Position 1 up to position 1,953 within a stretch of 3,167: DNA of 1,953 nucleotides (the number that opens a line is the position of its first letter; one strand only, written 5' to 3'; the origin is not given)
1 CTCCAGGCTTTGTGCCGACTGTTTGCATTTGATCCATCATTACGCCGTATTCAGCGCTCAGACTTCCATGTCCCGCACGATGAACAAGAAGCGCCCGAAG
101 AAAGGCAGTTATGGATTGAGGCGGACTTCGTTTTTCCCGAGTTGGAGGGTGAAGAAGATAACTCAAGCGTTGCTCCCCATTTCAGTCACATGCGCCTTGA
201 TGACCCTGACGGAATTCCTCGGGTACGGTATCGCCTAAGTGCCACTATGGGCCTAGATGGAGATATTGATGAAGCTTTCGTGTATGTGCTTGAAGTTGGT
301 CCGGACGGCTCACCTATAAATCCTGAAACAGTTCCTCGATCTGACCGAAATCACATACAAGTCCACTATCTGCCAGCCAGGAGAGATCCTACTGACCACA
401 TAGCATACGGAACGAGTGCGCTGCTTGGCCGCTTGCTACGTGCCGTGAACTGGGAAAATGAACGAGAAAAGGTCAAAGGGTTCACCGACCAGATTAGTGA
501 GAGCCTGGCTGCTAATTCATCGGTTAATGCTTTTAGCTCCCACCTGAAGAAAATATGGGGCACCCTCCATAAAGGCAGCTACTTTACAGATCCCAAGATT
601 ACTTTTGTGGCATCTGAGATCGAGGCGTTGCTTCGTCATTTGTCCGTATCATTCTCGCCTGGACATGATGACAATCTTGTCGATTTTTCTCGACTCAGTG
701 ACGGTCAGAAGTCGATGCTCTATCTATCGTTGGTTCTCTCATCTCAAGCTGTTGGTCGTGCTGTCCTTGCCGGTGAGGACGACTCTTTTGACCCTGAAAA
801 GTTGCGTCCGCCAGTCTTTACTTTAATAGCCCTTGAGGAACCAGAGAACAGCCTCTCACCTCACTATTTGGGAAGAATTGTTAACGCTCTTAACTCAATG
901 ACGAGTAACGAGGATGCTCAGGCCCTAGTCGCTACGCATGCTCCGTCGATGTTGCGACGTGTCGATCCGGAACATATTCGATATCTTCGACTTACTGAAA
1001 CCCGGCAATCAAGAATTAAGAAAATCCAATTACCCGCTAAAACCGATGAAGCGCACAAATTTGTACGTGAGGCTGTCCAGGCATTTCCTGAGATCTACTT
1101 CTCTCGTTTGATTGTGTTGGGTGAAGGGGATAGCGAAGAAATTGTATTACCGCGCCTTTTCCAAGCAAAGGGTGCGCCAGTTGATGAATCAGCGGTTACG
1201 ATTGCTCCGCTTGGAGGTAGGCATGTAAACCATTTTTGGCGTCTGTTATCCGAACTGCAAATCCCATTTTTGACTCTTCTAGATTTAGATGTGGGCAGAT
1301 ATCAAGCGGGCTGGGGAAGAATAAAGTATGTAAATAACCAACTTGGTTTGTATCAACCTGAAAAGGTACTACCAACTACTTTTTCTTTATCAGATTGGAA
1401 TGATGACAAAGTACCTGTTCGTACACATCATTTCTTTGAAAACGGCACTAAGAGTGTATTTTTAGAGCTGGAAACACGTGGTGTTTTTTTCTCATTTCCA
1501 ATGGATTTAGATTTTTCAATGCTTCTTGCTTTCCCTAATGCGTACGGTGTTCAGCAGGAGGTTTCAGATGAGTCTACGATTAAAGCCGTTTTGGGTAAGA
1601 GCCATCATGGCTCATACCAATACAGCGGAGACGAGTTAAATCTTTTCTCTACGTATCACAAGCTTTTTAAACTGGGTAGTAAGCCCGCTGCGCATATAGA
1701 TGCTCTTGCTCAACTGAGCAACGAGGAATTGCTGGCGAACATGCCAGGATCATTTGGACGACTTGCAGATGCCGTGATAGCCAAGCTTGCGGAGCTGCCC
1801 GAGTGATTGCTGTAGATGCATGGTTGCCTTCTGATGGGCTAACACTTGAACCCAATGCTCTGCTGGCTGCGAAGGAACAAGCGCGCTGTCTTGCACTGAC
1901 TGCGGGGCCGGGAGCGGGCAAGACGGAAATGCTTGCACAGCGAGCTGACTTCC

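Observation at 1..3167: Gabija-like two-gene defence module: OLD-family ATPase-TOPRIM nuclease followed by a UvrD-like helicase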

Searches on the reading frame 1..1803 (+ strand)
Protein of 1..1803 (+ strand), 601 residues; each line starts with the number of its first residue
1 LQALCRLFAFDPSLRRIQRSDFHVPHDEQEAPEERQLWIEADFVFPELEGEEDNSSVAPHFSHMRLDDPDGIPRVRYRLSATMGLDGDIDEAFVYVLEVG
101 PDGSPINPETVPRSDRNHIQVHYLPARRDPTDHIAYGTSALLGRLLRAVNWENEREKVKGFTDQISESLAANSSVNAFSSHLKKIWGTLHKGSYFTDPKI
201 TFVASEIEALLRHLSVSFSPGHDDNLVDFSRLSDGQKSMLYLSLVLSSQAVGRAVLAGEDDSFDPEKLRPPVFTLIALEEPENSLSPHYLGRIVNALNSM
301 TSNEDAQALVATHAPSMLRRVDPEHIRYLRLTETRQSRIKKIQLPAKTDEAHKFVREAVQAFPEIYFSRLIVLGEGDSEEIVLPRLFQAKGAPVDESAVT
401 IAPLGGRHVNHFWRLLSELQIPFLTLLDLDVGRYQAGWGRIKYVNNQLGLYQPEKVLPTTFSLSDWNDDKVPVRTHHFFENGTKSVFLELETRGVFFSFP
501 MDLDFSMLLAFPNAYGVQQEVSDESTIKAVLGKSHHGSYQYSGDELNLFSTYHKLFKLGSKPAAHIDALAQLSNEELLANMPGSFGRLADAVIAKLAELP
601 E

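Call 6: search_protein_families(library=pfam, proteins=[window:1-1803:+], max_evalue=0.1)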
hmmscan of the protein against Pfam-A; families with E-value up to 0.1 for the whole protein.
window:1-1803:+ (601 aa): 5 families
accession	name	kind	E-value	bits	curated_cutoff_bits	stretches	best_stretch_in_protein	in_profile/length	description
PF20469.4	OLD-like_TOPRIM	-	2e-15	57.5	23.2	1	367-430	2-67/67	Overcoming lysogenization defect protein-like, TOPRIM domain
PF13304.12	AAA_21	-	7.1e-12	46.4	27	1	187-318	194-303/304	AAA domain, putative AbiEii toxin, Type IV TA system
PF11398.14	DUF2813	-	6.6e-07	29.5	21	1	1-94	39-129/372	Protein of unknown function (DUF2813)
PF13175.12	AAA_15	-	3.1e-06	27.5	32.1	1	120-317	200-373/374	AAA ATPase domain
PF02463.25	SMC_N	-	0.0052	16.7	40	1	230-322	135-206/220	RecF/RecN/SMC N terminal domain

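Call 7: search_protein_families(library=padloc, proteins=[window:1-1803:+], max_evalue=0.1)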
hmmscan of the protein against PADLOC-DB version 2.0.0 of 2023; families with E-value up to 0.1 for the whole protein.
window:1-1803:+ (601 aa): 97 families (the best 25 are shown)
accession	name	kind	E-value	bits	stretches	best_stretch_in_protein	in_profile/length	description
PDLC00097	GajA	-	0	1026.4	1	1-601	41-640/640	AAA ATPase domain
PDLC00090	GajA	-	6e-239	793.1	1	1-599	41-657/659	AAA ATPase domain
PDLC00089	GajA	-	2.6e-135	448.8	1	300-601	1-311/311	AAA ATPase domain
PDLC00061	GajA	-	7.7e-132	439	1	1-598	40-648/652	AAA ATPase domain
PDLC00074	GajA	-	6.6e-123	409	2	163-517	2-363/480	AAA ATPase domain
PDLC00070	GajA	-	6.5e-36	122.1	1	13-496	53-503/596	AAA ATPase domain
PDLC00067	GajA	-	5.4e-26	89.2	1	113-430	156-460/604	AAA ATPase domain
PDLC00077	GajA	-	7e-21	72.4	1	118-433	192-501/616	AAA ATPase domain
PDLC00064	GajA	-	2.4e-19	67.6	1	139-420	13-288/464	AAA ATPase domain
PDLC00091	GajA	-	9e-19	65.7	1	109-419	132-449/627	AAA ATPase domain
PDLC00065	GajA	-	6.7e-18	62.8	1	274-435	335-510/670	AAA ATPase domain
PDLC00096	GajA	-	8.6e-18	62.4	1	116-431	140-456/630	AAA ATPase domain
PDLC02358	Old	-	1.3e-17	61.9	1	199-436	225-454/578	Old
PDLC00093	GajA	-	1.9e-17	61.3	1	264-435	378-561/736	AAA ATPase domain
PDLC00071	GajA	-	3.7e-17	60.4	1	4-423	43-429/588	AAA ATPase domain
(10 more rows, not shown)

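Call 8: search_protein_families(library=ncbifam, proteins=[window:1-1803:+], max_evalue=0.1)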
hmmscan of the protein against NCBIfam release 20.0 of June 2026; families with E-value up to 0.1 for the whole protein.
window:1-1803:+ (601 aa): 3 families
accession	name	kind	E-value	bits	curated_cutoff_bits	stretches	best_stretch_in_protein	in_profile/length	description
NF047739.1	antiphage_MADS3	equivalog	2.2e-07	30.4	420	1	274-335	338-396/427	methylation-associated defense system AAA family ATPase MAD3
NF041760.1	PtuA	equivalog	3.2e-05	23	500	1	222-344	335-446/524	retron Ec78 anti-phage system effector ATPase PtuA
NF038234.1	retron_eff_Eco8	equivalog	0.00015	20.5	250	1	275-380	275-388/679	retron Eco8 family effector endonuclease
